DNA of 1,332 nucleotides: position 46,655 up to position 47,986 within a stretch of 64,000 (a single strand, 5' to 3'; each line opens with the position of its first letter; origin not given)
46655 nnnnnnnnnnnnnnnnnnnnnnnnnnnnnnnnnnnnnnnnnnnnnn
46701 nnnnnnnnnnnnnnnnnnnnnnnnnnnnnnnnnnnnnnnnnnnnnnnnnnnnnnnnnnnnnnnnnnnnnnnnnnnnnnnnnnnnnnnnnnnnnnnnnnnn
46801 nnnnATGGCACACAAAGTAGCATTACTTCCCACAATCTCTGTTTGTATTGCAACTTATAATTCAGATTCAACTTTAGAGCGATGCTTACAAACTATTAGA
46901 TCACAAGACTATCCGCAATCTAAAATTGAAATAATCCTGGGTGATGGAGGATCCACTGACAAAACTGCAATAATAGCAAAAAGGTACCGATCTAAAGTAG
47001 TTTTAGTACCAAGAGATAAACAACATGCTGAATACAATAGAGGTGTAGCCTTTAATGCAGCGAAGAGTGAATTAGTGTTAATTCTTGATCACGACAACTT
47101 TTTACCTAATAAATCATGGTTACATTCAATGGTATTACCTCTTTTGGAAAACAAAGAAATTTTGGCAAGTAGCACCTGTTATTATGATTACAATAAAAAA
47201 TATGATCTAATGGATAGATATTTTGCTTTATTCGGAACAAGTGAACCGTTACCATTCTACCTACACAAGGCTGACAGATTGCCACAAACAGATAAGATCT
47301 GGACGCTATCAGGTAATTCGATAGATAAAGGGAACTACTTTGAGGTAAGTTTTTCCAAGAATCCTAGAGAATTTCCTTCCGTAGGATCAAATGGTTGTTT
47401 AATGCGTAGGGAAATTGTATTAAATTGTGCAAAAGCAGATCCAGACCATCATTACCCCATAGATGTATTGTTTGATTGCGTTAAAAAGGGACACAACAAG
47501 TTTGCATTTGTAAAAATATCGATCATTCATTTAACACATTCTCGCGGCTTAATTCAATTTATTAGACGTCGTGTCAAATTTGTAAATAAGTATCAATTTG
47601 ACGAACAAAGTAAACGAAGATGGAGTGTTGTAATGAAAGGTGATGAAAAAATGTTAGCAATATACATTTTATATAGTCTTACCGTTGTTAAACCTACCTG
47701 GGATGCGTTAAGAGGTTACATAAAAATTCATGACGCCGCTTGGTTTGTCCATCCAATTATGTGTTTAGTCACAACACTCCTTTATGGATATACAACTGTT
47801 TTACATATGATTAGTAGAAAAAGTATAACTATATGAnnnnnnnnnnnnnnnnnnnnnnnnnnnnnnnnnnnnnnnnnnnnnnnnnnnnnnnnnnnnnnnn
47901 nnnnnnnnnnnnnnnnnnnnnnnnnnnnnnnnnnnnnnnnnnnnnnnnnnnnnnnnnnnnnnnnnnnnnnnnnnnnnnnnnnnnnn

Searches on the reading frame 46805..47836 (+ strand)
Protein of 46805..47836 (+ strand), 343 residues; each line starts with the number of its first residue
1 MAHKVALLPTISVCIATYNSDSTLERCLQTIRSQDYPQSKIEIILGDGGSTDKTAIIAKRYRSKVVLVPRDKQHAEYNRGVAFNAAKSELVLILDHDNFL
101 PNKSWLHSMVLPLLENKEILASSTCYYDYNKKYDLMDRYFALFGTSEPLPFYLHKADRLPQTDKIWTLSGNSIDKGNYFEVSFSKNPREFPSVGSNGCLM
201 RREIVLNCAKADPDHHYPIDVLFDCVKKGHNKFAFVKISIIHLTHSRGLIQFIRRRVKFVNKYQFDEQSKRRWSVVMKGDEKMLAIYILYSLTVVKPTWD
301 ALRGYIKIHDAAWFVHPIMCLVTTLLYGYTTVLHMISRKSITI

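Call 37: search_protein_families(library=pfam, proteins=[window:46805-47836:+], max_evalue=0.001)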
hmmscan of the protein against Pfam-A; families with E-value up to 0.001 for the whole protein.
window:46805-47836:+ (343 aa): 2 families
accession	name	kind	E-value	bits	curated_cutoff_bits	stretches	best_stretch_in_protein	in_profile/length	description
PF00535.33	Glycos_transf_2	-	8.1e-21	75.1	23.3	1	12-145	1-132/168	Glycosyl transferase family 2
PF13641.12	Glyco_tranf_2_3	-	4e-08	34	27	1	9-213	1-179/230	Glycosyltransferase like family 2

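Call 53: search_protein_families(library=ncbifam, proteins=[window:46805-47836:+], max_evalue=1e-8)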
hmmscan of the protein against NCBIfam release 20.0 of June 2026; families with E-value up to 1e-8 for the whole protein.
window:46805-47836:+ (343 aa): 8 families
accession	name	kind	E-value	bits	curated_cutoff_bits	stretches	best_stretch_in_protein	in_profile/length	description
NF038302.1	EPS_HpsE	equivalog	2.5e-12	46.4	300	1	11-110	3-108/307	hormogonium polysaccharide biosynthesis glycosyltransferase HpsE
NF041875.1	EPS_EpsD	equivalog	5.1e-12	45.8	370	1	11-98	1-90/325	exopolysaccharide biosynthesis glycosyltransferase EpsD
TIGR03965.1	mycofact_glyco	equivalog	3.2e-11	42.8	280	1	8-115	73-181/467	mycofactocin biosynthesis glycosyltransferase MftF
TIGR03111.1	glyc2_xrt_Gpos1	hypoth_equivalog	9.9e-11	41.1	363.95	1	5-121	45-164/439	TIGR03111 family XrtG-associated glycosyltransferase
NF007482.0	PRK10073.1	equivalog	1.6e-10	40.5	423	1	9-118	6-116/334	glycosyltransferase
TIGR04283.1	glyco_like_mftF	equivalog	3.6e-10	39.8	182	1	11-105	1-90/221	TIGR04283 family arsenosugar biosynthesis glycosyltransferase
NF050050.1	ProtGlycPglI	equivalog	6.2e-09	35.6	500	0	9-103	2-99/306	GalNAc(5)-diNAcBac-PP-undecaprenol beta-1,3-glucosyltransferase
TIGR03937.1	PgaC_IcaA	equivalog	6.3e-09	35.3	422.3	1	6-121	42-158/407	poly-beta-1,6-N-acetyl-D-glucosamine synthase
